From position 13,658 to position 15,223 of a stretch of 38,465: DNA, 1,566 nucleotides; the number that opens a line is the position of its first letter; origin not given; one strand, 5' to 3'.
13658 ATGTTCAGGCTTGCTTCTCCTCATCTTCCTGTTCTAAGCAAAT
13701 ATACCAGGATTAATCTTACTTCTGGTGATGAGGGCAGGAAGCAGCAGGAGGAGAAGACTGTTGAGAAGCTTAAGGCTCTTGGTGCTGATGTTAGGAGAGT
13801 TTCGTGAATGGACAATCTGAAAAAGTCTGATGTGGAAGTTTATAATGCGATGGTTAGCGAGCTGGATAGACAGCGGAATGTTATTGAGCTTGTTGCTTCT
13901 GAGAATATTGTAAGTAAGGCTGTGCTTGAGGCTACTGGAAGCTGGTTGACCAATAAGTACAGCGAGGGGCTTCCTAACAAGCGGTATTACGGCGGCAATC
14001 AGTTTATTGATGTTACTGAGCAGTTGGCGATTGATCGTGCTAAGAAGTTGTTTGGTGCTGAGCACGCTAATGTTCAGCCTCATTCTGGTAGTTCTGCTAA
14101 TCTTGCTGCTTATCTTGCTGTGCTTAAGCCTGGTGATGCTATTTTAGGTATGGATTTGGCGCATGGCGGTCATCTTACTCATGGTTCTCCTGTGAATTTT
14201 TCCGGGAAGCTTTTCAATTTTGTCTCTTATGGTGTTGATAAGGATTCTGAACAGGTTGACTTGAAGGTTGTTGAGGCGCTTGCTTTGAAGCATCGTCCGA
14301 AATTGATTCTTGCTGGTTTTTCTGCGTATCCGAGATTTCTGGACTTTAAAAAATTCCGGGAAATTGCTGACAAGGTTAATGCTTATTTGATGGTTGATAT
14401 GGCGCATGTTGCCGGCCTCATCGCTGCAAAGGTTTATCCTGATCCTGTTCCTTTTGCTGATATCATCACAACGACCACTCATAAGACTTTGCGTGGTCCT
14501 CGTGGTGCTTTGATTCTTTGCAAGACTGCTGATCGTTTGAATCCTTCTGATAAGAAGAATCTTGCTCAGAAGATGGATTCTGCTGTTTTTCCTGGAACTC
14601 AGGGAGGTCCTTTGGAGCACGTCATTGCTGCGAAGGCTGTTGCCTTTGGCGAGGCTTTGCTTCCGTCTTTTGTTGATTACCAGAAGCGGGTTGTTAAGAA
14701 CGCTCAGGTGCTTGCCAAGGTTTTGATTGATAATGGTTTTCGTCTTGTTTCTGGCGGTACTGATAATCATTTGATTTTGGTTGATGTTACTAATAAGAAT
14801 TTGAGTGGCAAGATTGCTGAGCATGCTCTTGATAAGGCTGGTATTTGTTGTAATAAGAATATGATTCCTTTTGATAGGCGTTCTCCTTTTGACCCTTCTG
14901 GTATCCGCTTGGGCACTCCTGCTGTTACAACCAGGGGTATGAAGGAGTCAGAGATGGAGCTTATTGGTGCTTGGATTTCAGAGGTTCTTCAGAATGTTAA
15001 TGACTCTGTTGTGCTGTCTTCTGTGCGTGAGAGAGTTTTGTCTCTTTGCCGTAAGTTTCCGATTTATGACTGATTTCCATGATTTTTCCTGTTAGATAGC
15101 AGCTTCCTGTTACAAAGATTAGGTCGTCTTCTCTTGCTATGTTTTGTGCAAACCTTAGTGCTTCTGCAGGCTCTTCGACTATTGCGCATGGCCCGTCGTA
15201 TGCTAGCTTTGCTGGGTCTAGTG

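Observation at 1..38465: Strong strand asymmetry: genes on the two strands use mirror-image codon dialects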

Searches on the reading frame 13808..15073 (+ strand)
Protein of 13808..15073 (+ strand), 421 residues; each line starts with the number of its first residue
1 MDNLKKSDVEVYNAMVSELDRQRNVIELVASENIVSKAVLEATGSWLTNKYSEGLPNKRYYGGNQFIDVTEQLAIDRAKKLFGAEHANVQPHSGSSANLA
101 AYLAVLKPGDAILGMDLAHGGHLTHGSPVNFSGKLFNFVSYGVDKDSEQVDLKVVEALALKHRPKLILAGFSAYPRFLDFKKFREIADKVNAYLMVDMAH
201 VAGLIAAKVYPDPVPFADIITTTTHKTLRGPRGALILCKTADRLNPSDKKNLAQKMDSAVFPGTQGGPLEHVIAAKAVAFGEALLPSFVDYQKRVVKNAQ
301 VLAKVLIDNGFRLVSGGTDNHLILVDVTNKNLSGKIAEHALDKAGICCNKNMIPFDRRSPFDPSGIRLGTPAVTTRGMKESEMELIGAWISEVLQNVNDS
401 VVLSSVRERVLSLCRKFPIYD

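Call 7: find_encoding_contigs(protein=window:13808-15073:+, flank=10000, max_places=6)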
Protein window:13808-15073:+ (421 aa): 18 contigs read that carry it; 6 places shown.
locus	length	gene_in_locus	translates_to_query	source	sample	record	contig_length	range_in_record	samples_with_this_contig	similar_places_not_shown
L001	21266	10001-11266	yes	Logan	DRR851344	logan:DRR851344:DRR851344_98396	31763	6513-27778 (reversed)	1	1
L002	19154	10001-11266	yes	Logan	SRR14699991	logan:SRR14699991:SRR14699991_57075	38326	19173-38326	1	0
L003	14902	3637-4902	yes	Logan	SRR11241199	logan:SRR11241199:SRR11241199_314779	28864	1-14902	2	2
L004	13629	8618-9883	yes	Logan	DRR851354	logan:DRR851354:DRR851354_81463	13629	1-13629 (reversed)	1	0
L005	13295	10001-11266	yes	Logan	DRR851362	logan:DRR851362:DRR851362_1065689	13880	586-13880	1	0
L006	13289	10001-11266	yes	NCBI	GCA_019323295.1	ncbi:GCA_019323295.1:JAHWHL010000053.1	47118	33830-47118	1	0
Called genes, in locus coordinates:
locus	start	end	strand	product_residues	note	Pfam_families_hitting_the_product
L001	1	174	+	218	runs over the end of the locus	PF01479:S4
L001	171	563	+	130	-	PF00411:Ribosomal_S11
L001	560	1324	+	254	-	PF01193:RNA_pol_L, PF01000:RNA_pol_A_bac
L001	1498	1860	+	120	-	PF17135:Ribosomal_L18, PF00828:Ribosomal_L27A (weak)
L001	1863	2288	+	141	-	PF00572:Ribosomal_L13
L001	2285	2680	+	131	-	PF00380:Ribosomal_S9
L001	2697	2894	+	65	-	PF01194:RNA_pol_N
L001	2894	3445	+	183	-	PF04252:SFM1-like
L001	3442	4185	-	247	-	PF14528:LAGLIDADG_3 (weak)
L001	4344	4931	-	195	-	-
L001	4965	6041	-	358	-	PF04406:TP6A_N, PF20768:Topo_VI_alpha, PF21180:TOP6A-Spo11_Toprim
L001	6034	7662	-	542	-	PF02518:HATPase_c, PF13589:HATPase_c_3, PF09239:Topo-VIb_trans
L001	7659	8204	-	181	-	PF00013:KH_1, PF22675:KH-I_KHDC4-BBP (faint), PF21800:KH_KRR1_2nd, PF22891:KH_PNO1_2nd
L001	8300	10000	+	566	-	PF02511:Thy1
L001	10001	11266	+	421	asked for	PF00464:SHMT, PF00155:Aminotran_1_2 (weak)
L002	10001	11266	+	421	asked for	PF00464:SHMT, PF00155:Aminotran_1_2 (weak)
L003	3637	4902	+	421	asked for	PF00464:SHMT, PF00155:Aminotran_1_2 (weak)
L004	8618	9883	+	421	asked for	PF00464:SHMT, PF00155:Aminotran_1_2 (weak)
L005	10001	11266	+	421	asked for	PF00464:SHMT, PF00155:Aminotran_1_2 (weak)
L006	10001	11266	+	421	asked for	PF00464:SHMT, PF00155:Aminotran_1_2 (weak)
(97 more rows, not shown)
